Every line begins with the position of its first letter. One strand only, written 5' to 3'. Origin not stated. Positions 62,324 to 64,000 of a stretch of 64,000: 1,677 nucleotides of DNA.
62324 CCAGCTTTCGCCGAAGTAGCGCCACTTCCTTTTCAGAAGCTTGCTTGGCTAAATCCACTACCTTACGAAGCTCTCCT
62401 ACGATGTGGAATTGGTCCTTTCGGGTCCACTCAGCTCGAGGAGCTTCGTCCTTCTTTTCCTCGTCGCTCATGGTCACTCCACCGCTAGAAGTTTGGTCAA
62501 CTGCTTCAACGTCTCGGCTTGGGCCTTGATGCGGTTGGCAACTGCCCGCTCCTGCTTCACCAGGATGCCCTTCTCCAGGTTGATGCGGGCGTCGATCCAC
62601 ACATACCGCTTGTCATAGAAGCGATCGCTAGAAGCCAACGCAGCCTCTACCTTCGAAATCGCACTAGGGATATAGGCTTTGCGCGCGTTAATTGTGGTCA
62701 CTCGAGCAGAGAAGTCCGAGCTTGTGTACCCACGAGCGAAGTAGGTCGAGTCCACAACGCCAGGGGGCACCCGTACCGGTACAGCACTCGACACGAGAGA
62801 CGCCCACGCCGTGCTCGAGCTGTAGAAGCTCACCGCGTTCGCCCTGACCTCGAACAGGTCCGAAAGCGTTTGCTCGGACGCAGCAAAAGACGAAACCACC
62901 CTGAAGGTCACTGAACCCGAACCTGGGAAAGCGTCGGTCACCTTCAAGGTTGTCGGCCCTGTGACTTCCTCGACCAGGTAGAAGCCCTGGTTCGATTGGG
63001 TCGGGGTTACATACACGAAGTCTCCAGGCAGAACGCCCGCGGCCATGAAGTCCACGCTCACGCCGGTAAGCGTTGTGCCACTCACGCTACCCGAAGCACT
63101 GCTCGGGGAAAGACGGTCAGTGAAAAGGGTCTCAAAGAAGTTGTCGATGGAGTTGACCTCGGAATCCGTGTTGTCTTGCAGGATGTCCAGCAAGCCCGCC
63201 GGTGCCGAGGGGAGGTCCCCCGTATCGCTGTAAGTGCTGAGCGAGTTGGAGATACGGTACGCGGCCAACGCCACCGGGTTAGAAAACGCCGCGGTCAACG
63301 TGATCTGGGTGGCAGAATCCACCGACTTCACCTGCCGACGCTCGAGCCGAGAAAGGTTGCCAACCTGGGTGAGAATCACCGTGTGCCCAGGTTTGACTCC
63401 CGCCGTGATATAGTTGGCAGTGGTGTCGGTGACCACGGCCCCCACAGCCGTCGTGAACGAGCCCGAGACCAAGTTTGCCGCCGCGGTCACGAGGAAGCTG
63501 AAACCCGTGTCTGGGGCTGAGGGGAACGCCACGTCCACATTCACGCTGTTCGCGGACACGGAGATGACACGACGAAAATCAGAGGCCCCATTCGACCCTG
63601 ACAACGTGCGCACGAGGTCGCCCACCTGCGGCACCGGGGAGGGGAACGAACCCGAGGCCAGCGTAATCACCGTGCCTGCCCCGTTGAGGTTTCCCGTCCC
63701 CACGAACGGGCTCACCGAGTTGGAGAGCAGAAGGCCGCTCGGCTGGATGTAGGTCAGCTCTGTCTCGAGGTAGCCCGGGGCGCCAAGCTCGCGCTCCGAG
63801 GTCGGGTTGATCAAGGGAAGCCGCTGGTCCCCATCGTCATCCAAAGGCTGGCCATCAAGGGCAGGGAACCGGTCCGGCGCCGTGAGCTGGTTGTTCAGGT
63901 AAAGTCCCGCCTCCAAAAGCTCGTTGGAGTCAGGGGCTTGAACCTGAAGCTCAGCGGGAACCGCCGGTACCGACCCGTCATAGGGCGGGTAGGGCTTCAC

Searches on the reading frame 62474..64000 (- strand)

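Call 11: search_protein_families(library=phrogs, proteins=[window:62474-64000:-], max_evalue=0.001)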
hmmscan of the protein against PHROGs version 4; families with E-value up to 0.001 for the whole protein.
window:62474-64000:- (508 aa): 2 families
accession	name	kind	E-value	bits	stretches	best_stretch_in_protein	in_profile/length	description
phrog_12714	-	unknown function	0.00079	19.1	1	193-254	25-83/568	-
phrog_1591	-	tail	0.0009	19.7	0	189-256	16-81/484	tail fiber protein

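Call 55: search_protein_families(library=pfam, proteins=[window:62474-64000:-], max_evalue=1)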
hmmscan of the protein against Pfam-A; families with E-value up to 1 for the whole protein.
window:62474-64000:- (508 aa): 2 families
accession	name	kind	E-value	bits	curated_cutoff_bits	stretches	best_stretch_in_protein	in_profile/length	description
PF21923.1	BON_like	-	0.13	12.6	24.1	1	260-287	13-42/47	BON-like domain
PF12437.13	GSIII_N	-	0.17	12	25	1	412-448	108-143/160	Glutamine synthetase type III N terminal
